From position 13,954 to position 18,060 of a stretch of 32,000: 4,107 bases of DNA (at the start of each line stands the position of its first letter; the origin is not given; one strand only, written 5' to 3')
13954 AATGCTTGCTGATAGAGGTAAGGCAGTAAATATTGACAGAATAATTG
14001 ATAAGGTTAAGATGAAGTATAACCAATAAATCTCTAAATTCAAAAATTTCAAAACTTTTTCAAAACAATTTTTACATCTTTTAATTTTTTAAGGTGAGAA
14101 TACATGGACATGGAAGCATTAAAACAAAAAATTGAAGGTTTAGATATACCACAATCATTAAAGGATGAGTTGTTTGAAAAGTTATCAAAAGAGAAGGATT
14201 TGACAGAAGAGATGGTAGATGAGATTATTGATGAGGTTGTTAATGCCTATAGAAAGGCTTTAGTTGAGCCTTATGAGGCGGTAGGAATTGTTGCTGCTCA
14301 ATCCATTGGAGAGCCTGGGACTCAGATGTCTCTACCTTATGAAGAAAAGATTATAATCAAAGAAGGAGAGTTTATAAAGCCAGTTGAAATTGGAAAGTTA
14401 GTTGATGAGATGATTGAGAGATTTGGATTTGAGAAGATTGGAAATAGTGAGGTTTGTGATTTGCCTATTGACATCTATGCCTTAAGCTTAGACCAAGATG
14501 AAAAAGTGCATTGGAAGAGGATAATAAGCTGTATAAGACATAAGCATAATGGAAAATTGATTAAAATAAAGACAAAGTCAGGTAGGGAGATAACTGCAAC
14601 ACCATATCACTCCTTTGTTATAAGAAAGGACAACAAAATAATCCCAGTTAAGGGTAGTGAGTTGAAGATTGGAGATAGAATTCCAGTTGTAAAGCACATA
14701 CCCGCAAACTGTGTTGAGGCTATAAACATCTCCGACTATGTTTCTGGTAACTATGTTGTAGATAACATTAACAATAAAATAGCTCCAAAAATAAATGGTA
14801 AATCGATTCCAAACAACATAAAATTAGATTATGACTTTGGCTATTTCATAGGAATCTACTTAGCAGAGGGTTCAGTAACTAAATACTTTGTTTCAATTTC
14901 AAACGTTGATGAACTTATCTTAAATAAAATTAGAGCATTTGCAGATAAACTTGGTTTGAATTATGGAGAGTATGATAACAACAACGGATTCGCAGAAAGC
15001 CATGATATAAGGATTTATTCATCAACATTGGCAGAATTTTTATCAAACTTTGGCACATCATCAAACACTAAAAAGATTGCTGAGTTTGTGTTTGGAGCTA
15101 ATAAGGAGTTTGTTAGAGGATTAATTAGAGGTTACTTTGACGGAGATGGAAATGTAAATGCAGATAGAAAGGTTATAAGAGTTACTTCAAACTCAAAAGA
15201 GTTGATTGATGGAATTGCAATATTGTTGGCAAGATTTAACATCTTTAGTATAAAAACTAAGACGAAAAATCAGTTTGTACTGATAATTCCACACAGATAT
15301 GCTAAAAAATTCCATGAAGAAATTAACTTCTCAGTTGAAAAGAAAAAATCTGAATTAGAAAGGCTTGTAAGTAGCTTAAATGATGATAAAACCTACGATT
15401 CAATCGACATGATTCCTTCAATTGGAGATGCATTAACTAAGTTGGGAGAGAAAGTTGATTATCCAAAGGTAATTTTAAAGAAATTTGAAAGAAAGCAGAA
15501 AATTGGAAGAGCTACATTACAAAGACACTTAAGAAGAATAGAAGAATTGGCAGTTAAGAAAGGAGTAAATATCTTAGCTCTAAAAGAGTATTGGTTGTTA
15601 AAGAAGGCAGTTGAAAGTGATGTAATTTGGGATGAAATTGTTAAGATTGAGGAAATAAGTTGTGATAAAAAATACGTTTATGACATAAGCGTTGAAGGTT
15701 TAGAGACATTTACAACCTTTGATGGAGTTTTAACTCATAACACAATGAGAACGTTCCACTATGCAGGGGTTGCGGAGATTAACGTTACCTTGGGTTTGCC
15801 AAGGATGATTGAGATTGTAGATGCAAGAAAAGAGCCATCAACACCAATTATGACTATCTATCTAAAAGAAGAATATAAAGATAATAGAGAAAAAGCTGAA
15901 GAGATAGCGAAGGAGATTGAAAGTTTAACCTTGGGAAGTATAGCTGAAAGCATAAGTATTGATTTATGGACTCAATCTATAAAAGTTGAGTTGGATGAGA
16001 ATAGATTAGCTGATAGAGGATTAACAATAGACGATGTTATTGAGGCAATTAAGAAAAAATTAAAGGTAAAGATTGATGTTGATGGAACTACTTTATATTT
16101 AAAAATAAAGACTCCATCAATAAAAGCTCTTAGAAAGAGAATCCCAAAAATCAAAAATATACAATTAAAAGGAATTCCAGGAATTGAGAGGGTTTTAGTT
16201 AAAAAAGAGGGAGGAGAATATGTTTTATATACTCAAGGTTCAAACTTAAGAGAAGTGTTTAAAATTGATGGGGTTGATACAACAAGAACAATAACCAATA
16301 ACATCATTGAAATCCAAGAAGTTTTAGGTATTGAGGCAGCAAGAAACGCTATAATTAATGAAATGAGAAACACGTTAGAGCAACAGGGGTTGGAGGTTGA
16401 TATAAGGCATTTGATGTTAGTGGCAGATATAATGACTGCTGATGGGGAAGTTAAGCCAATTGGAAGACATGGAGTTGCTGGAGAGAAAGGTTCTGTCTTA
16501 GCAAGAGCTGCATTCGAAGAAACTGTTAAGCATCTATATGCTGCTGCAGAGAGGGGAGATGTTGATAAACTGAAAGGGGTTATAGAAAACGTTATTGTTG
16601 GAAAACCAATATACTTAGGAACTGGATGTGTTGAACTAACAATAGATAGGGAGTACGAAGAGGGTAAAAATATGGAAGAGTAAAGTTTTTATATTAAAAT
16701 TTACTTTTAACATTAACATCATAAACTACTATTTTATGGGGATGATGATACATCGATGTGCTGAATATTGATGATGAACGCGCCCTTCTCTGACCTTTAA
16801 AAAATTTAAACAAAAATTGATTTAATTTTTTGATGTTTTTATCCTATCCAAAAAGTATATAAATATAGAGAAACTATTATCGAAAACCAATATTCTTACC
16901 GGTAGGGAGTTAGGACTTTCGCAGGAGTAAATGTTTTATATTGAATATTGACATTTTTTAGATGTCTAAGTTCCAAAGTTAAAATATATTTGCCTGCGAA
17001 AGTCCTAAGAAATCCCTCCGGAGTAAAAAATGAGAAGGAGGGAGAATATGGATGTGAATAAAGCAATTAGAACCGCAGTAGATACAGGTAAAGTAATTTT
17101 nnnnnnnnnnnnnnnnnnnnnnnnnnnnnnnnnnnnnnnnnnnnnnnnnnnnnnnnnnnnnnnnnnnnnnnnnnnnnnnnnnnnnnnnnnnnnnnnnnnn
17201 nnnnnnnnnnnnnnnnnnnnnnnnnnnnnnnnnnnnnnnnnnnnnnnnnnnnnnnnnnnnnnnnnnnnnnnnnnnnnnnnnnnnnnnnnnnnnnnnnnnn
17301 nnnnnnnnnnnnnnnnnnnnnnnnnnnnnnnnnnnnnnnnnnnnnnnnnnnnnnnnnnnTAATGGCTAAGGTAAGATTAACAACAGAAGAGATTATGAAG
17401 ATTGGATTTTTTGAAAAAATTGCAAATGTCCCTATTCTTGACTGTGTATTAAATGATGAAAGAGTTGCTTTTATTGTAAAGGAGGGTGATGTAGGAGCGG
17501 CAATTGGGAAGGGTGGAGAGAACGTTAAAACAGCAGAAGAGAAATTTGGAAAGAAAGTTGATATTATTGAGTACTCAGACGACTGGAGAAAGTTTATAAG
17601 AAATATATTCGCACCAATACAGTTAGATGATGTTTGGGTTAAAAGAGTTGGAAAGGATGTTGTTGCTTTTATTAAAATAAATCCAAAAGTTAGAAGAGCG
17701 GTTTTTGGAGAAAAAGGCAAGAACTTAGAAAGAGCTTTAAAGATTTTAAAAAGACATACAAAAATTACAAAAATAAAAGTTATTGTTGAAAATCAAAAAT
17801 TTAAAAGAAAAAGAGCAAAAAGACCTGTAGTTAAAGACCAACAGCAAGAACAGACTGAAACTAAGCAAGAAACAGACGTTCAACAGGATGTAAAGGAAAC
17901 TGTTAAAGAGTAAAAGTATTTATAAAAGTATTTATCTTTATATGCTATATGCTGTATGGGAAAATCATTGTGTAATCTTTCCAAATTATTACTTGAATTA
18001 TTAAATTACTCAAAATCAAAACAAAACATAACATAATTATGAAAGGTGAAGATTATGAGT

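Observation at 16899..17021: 25-bp long-range helix with a G/GAAA internal loop in the leader of the L30e gene: possible autoregulatory or processing structure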

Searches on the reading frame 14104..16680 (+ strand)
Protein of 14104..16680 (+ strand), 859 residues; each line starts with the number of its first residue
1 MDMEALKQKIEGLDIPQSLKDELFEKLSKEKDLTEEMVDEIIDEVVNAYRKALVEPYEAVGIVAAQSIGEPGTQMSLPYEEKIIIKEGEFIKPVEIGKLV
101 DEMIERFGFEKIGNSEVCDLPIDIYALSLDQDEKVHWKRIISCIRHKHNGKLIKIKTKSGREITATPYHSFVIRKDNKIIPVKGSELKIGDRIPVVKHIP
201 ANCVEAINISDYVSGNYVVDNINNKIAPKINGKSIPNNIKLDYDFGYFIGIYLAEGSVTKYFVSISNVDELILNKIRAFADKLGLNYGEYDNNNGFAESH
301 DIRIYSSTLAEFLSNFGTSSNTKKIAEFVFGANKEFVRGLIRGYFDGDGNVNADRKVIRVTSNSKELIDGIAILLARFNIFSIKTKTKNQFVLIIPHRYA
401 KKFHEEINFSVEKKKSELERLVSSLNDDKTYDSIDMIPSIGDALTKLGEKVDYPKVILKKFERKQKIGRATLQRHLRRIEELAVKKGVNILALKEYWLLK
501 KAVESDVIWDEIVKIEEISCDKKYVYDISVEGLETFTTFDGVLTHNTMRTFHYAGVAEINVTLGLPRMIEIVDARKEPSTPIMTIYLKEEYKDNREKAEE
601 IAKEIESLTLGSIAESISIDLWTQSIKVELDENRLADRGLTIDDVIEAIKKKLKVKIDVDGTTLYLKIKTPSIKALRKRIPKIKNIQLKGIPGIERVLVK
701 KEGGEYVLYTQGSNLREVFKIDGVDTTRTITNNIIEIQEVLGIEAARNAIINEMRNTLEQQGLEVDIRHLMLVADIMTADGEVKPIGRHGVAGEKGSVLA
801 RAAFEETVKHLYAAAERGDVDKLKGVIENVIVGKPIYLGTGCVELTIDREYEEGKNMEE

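Call 67: search_protein_families(library=pfam, proteins=[window:14104-16680:+])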
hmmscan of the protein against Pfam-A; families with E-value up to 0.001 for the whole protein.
window:14104-16680:+ (859 aa): 5 families
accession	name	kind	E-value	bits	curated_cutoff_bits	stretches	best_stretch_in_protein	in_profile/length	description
PF04998.22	RNA_pol_Rpb1_5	-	1.3e-48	166.2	28.5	2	544-795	87-263/267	RNA polymerase Rpb1, domain 5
PF14528.11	LAGLIDADG_3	-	2.9e-26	92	22.5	2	335-408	1-82/82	LAGLIDADG-like domain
PF14890.11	Intein_splicing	-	5.1e-23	82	35.8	1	128-546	25-155/155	Intein splicing domain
PF05204.19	Hom_end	-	2.4e-05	24.8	21.1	0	247-290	17-63/110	Homing endonuclease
PF14527.11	LAGLIDADG_WhiA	-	0.00083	19.9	23.2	0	247-295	4-56/93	WhiA LAGLIDADG-like domain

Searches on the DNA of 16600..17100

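Call 6: search_rna_families(source=window, start=16600, end=17100, threshold=evalue, max_evalue=10, show_alignments=3)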
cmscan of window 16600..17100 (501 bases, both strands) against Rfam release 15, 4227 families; matches with E-value up to 10: 37.
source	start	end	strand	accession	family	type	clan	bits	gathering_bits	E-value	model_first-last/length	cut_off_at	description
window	16738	16796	+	RF00095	snoPyro_CD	Gene; snRNA; snoRNA; CD-box;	CL00132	39.8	45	6.3e-07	1-58/58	no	Pyrococcus C/D box small nucleolar RNA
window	16738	16795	+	RF01134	sR30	Gene; snRNA; snoRNA; CD-box;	-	26.2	38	0.00015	1-57/57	no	Small nucleolar RNA sR30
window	16738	16795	+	RF01140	sR20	Gene; snRNA; snoRNA; CD-box;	-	25.2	44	0.0035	1-56/56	no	Small nucleolar RNA sR20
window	16738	16795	+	RF01133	sR3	Gene; snRNA; snoRNA; CD-box;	-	24.3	41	0.00037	1-55/55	no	Small nucleolar RNA sR3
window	16909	17007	-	RF03339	mir-3047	Gene; miRNA;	-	23.2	53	0.036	1-61/61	no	mir-3047 microRNA precursor family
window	16737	16789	+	RF01277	snoU54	Gene; snRNA; snoRNA; CD-box;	CL00008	22.5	35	0.031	1-67/67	no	Small nucleolar RNA U54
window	16909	17009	+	RF04134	MIR7504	Gene; miRNA;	-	22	83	0.23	1-124/124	no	MIR7504 microRNA precursor family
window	16910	17008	-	RF04209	MIR7533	Gene; miRNA;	-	21.4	230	0.044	62-188/249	no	MIR7533 microRNA precursor family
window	16898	17022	-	RF01005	MIR530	Gene; miRNA;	-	20.9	85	0.16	1-172/172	no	MIR530 microRNA precursor family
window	16766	16834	+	RF00274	SNORD57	Gene; snRNA; snoRNA; CD-box;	CL00058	20.4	47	0.12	1-72/72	no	Small nucleolar RNA SNORD57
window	16909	17009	-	RF04134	MIR7504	Gene; miRNA;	-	19.5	83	0.97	1-124/124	no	MIR7504 microRNA precursor family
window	16737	16786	+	RF00157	SNORD39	Gene; snRNA; snoRNA; CD-box;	CL00057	19.1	35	0.15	1-80/80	no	Small nucleolar RNA SNORD55/SNORD39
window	16909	17009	-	RF04278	MIR4372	Gene; miRNA;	CL00145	19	100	1.2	1-123/123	no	MIR4372 microRNA precursor family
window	16731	16803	+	RF00332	snoZ266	Gene; snRNA; snoRNA; CD-box;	-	18.2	43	1.5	1-90/90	no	Small nucleolar RNA Z266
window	16910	17008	-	RF00254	mir-16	Gene; miRNA;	CL00085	17.7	36.5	0.5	1-82/82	no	mir-16 microRNA precursor family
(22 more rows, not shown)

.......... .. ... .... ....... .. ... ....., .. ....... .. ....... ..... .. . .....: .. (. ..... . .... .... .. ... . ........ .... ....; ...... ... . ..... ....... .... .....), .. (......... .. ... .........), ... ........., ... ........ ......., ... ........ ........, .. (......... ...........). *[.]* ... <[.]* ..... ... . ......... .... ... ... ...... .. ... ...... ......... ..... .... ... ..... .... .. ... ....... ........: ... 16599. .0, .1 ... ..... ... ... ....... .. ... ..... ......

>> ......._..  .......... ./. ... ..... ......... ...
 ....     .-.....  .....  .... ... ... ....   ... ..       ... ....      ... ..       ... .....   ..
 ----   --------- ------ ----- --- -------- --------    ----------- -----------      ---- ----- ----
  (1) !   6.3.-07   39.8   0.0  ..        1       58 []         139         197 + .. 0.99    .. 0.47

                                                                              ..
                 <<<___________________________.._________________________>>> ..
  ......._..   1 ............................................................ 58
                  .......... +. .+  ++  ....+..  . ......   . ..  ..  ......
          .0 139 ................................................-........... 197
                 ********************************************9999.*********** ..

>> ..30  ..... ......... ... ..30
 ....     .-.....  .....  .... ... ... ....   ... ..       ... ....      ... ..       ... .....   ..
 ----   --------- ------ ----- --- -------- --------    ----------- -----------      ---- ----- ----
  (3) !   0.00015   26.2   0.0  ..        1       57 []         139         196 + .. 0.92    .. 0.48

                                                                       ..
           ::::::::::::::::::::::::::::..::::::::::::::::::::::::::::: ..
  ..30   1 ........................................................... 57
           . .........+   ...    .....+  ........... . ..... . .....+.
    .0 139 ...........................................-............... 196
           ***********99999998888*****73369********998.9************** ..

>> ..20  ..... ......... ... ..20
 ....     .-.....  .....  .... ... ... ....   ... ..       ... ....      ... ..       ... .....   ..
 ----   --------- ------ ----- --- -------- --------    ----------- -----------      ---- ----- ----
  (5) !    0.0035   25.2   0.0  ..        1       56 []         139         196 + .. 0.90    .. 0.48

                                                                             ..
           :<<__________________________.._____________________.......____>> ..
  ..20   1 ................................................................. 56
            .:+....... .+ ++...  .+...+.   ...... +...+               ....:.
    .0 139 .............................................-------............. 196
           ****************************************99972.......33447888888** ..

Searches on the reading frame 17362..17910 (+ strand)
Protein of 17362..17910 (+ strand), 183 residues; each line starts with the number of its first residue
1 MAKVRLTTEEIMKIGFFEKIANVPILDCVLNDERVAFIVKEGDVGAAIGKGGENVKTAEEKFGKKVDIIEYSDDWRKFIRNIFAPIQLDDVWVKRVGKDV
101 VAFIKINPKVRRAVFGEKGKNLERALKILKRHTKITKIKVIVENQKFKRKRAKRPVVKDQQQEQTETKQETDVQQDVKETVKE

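Call 67: search_protein_families(library=pfam, proteins=[window:17362-17910:+])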
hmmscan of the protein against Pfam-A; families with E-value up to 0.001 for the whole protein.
window:17362-17910:+ (183 aa): 3 families
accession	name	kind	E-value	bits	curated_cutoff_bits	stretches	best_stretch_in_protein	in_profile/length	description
PF13184.12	KH_5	-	1.4e-14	54.4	27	1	31-91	1-67/69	NusA-like KH domain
PF07650.23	KH_2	-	1.9e-10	40.8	22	1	14-95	4-75/78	KH domain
PF00013.35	KH_1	-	1.7e-05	24.9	21.5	1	37-73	4-39/66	KH domain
